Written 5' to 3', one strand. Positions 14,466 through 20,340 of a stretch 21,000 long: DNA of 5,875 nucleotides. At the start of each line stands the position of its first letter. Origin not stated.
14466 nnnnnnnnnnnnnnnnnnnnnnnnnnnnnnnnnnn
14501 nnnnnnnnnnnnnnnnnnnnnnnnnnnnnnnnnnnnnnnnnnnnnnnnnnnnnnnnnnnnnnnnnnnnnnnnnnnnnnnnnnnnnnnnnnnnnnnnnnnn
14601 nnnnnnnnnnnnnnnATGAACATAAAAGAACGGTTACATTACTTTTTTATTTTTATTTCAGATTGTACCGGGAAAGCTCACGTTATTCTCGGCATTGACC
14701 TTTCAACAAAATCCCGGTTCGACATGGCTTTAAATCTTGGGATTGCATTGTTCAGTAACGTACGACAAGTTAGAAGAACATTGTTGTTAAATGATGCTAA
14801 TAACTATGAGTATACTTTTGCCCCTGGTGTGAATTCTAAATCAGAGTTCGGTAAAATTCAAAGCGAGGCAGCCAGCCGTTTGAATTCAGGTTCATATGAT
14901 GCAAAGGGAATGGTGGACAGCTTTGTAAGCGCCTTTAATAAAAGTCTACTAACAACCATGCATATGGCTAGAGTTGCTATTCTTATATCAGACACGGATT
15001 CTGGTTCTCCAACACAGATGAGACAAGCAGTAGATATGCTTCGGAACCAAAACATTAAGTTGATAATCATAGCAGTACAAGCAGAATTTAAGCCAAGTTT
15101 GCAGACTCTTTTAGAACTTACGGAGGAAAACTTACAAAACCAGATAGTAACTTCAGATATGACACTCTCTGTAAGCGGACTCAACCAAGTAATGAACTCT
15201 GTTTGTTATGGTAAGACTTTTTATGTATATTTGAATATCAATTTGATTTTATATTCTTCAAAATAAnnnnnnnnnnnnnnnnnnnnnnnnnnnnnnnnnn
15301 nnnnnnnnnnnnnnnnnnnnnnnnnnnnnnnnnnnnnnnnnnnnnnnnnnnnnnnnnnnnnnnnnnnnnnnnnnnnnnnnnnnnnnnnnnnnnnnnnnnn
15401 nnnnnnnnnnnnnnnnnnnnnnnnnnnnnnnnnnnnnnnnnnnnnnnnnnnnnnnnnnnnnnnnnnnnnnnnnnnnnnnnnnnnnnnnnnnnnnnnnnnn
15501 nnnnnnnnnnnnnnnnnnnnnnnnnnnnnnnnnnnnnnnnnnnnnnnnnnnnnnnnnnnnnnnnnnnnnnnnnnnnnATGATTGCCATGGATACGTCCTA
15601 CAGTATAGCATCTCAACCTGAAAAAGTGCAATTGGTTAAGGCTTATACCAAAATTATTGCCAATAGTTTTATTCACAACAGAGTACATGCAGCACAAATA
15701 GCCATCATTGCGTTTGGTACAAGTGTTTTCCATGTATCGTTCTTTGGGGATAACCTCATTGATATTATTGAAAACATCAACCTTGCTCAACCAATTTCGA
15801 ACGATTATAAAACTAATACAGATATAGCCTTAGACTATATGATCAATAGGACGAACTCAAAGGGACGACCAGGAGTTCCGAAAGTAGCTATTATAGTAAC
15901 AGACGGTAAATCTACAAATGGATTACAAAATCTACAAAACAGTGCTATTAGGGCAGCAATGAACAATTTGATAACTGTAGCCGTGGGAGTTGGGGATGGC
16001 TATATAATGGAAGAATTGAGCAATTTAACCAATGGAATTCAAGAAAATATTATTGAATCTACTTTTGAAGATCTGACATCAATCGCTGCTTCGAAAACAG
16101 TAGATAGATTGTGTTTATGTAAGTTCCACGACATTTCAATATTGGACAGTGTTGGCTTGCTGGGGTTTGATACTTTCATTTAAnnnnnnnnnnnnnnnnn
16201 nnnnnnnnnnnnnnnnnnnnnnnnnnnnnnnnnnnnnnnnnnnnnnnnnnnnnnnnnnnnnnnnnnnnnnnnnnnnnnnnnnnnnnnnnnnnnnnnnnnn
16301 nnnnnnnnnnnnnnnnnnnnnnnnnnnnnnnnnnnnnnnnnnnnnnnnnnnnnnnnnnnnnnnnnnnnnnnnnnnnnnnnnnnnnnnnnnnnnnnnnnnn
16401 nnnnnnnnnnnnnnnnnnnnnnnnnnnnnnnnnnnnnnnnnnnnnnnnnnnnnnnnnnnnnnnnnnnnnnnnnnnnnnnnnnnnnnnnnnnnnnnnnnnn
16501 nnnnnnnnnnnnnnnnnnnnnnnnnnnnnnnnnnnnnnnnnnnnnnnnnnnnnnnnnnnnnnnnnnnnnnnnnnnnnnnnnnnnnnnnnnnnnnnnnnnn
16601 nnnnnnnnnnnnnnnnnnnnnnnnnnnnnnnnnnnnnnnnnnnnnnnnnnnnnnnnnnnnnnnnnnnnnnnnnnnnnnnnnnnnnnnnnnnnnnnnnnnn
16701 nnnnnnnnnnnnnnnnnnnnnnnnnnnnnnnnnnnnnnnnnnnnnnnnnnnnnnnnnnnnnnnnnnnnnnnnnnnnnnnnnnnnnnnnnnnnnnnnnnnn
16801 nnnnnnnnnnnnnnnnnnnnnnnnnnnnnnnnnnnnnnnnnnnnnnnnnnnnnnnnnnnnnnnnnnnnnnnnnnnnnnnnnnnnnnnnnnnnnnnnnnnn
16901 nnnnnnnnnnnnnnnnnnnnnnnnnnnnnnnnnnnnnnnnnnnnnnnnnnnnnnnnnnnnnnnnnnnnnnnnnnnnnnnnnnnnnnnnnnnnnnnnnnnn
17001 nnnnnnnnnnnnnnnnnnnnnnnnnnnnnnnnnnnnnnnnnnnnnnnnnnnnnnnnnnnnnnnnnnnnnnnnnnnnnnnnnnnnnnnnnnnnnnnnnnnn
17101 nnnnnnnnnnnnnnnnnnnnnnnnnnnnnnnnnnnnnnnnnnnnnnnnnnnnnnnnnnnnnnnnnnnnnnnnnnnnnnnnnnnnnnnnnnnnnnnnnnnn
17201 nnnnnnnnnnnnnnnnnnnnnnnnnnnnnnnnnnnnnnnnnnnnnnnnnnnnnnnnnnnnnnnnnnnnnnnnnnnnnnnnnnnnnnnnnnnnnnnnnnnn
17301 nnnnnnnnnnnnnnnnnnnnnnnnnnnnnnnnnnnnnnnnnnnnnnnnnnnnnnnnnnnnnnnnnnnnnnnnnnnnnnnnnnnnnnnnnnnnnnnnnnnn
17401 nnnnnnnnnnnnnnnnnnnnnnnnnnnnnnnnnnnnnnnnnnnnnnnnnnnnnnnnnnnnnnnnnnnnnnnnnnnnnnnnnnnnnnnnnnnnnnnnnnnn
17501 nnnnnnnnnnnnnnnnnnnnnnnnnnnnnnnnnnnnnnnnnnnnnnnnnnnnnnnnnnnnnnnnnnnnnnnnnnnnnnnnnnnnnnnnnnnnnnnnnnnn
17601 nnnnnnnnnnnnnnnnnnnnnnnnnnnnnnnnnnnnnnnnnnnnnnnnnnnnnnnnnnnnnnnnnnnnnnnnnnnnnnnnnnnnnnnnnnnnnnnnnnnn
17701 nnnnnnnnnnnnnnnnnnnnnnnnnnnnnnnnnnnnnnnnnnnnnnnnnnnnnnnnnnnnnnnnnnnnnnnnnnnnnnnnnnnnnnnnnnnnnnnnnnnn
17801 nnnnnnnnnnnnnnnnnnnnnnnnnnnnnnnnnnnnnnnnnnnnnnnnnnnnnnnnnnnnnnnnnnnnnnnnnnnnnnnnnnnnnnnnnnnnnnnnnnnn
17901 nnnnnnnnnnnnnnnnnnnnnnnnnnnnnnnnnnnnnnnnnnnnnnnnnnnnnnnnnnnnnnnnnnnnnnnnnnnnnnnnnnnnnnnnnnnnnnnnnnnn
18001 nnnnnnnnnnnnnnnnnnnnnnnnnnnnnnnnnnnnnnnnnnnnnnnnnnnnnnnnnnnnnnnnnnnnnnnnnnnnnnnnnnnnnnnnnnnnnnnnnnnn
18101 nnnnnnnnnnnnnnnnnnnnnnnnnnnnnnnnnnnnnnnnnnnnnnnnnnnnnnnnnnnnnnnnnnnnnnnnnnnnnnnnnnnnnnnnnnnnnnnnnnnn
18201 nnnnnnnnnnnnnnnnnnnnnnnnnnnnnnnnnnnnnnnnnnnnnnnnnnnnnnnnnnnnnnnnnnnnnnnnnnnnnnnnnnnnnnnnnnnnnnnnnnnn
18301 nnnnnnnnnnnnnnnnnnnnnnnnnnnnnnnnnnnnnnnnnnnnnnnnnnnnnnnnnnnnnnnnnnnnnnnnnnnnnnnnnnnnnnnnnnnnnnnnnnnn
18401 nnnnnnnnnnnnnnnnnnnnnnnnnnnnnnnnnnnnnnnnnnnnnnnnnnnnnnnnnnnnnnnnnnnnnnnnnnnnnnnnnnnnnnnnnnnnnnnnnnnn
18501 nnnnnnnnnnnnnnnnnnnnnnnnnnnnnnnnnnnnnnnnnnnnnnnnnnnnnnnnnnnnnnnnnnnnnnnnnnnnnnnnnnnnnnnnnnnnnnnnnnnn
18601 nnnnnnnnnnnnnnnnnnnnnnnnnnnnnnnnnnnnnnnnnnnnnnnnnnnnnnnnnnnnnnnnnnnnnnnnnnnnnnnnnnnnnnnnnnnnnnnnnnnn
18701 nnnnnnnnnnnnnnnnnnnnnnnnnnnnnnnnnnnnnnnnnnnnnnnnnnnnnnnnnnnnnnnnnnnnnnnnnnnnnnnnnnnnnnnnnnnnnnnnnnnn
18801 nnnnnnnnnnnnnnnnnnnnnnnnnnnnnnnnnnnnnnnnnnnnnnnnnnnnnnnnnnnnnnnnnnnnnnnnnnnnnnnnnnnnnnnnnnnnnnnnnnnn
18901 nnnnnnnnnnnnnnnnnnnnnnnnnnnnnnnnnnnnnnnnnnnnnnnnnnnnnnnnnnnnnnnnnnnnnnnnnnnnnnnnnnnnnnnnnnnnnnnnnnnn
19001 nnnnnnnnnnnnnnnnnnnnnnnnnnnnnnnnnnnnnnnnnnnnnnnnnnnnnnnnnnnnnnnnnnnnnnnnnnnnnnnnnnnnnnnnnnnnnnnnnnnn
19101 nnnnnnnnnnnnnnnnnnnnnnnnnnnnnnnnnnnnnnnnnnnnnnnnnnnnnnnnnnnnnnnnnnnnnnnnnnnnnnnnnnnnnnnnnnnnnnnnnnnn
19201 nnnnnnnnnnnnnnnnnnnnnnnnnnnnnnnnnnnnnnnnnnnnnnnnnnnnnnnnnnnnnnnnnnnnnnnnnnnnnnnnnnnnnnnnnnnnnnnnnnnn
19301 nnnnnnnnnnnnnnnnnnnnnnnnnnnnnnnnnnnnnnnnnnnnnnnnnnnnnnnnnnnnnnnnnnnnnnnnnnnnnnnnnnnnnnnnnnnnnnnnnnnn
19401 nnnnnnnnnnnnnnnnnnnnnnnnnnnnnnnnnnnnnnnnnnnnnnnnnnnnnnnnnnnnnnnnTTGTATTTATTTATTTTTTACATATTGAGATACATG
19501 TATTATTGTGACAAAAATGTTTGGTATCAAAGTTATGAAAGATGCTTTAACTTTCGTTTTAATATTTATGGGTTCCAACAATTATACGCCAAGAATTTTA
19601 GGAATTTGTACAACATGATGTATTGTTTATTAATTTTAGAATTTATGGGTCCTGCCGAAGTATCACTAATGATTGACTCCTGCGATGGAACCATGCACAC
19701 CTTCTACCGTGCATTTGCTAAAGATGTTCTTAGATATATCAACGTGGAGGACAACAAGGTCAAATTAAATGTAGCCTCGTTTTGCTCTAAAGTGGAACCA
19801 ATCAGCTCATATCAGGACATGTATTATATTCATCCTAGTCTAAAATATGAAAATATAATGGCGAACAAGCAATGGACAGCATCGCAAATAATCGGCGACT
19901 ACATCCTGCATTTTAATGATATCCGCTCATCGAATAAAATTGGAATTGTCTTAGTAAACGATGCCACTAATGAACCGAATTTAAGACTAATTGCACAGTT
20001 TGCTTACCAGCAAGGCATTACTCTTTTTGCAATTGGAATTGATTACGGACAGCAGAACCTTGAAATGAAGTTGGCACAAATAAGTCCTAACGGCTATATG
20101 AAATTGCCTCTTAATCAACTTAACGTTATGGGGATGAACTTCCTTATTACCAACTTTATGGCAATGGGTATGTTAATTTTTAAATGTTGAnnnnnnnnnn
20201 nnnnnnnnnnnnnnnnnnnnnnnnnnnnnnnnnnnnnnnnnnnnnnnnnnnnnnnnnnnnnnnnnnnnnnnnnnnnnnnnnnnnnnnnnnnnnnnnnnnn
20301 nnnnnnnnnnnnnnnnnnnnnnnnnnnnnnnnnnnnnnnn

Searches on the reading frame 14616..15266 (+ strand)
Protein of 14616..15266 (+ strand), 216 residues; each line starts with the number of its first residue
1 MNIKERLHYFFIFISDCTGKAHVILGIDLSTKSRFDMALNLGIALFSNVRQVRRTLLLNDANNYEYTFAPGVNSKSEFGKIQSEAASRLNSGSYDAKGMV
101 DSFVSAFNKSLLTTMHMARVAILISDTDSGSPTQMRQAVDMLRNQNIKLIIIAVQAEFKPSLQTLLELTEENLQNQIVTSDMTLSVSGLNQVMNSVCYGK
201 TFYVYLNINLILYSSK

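Call 22: search_protein_families(library=pfam, proteins=[window:14616-15266:+], max_evalue=0.01)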
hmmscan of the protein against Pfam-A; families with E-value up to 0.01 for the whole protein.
window:14616-15266:+ (216 aa): 2 families
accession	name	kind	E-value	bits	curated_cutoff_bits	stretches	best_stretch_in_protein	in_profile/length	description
PF00092.34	VWA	-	0.00027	21.7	23.8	1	116-165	102-150/174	von Willebrand factor type A domain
PF18011.7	Catalase_C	-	0.0028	17.7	24.6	0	119-156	4-41/150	C-terminal domain found in long catalases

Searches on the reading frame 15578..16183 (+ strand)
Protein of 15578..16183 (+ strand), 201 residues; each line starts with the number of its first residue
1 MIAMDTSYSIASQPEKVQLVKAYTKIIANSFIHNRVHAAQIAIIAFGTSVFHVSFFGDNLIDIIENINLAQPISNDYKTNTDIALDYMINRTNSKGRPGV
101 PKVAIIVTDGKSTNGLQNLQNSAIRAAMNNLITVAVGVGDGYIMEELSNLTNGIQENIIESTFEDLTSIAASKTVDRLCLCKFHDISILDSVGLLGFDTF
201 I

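Call 19: find_homologous_proteins(query=window:15578-16120:+, max_evalue=0.00001)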
Query seq(181 aa) (181 aa): 1 proteins with E <= 0.00001 among 75 candidates.
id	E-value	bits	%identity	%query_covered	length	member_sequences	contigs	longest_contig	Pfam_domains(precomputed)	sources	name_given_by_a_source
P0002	6.8e-110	382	100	100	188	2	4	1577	PF00092.35,PF13519.13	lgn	-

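Call 21: find_encoding_contigs(protein=P0002, flank=3000)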
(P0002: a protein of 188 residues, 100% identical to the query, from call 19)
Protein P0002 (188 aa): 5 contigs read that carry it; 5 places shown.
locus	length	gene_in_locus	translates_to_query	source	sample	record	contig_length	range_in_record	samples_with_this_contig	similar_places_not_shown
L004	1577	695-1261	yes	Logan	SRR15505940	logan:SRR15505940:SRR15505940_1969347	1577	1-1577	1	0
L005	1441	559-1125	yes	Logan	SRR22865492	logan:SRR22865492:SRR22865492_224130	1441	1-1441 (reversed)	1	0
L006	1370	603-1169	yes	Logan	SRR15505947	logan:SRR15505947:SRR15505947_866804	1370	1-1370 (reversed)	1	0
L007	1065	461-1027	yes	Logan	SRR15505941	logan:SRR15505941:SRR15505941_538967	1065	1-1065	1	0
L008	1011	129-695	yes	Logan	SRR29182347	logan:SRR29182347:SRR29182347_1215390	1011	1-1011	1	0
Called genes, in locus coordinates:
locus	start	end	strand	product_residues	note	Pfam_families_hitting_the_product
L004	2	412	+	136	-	?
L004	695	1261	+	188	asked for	PF00092:VWA, PF13519:VWA_2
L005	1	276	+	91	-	?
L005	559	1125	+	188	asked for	PF00092:VWA, PF13519:VWA_2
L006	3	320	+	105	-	?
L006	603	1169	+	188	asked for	PF00092:VWA, PF13519:VWA_2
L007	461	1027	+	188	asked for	PF00092:VWA, PF13519:VWA_2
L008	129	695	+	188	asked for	PF00092:VWA, PF13519:VWA_2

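Call 22: search_protein_families(library=pfam, proteins=[window:15578-16183:+], max_evalue=0.01)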
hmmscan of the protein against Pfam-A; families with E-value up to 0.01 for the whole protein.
window:15578-16183:+ (201 aa): 3 families
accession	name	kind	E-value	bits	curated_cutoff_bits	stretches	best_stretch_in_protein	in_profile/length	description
PF00092.34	VWA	-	8.5e-18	65.6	23.8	1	2-169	4-171/174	von Willebrand factor type A domain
PF13519.12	VWA_2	-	5.7e-08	33.8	27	1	1-111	2-107/107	von Willebrand factor type A domain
PF07002.22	Copine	-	0.007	16.3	27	0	102-142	110-149/218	Copine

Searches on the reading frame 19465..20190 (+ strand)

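Call 22: search_protein_families(library=pfam, proteins=[window:19465-20190:+], max_evalue=0.01)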
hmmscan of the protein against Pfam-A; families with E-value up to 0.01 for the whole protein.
window:19465-20190:+ (241 aa): 1 family
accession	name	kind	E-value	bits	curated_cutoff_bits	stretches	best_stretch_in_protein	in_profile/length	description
PF00092.34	VWA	-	3.2e-05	24.7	23.8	1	81-207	20-151/174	von Willebrand factor type A domain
